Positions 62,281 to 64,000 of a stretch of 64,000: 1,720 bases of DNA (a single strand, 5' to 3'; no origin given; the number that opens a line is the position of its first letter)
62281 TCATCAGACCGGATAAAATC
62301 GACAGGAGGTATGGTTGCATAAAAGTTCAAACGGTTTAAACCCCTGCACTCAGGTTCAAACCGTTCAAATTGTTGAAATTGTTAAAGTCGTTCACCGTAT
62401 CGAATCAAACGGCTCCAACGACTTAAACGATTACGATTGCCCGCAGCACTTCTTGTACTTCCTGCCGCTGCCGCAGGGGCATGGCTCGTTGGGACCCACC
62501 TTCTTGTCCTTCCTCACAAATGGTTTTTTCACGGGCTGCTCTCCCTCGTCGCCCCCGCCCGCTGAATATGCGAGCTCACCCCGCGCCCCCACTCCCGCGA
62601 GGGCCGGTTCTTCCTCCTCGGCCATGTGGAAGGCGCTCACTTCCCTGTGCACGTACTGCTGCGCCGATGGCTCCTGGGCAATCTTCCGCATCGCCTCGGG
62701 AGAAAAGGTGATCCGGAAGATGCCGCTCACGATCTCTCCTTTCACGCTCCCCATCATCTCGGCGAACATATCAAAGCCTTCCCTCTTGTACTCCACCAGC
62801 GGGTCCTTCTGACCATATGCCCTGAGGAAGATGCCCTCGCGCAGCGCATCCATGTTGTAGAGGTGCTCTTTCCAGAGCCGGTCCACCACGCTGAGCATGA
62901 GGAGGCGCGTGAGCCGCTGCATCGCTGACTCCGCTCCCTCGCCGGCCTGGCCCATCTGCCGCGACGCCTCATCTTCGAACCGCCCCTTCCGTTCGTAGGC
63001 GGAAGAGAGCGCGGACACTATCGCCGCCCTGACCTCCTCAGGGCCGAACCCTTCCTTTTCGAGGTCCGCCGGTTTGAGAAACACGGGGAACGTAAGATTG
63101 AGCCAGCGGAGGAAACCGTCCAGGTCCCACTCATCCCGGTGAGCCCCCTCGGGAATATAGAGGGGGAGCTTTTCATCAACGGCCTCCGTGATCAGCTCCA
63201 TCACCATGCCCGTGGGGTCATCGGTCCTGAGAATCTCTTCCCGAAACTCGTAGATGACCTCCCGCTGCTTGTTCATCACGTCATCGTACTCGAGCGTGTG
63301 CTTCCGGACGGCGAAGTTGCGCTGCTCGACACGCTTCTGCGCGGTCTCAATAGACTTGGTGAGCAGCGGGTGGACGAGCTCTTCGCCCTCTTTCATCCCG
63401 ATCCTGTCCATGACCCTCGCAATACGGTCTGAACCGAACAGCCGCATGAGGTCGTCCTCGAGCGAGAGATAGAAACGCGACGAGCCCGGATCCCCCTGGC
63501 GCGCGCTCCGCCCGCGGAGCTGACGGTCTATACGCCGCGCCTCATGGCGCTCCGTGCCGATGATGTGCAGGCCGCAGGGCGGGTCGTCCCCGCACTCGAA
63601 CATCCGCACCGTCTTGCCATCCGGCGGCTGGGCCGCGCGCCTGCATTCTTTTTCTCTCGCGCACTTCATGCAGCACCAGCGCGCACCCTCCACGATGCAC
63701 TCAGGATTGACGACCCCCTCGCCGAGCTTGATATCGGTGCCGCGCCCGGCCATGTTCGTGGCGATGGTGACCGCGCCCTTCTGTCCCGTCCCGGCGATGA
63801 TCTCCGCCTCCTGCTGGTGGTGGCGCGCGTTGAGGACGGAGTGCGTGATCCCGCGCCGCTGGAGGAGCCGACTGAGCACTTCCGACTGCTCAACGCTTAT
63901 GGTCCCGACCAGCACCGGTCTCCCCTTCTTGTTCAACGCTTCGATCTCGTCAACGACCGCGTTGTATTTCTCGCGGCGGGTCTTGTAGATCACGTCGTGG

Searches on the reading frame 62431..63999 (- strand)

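Call 83: search_protein_families(library=pfam, proteins=[window:62431-63999:-], max_evalue=0.001)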
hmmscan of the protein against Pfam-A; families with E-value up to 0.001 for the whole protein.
window:62431-63999:- (522 aa): 4 families
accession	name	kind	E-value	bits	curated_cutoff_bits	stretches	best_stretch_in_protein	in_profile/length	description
PF21090.3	P-loop_SecA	-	5e-80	268.4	27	1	1-205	8-205/205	SecA P-loop domain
PF07516.18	SecA_SW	-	4.3e-64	216.7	26.7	1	209-430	3-199/200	SecA Wing and Scaffold domain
PF02810.21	SEC-C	-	1.4e-08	34.9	20.4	1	504-520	2-18/19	SEC-C motif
PF00271.37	Helicase_C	-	0.00049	20.8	23.5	0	11-97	2-88/110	Helicase conserved C-terminal domain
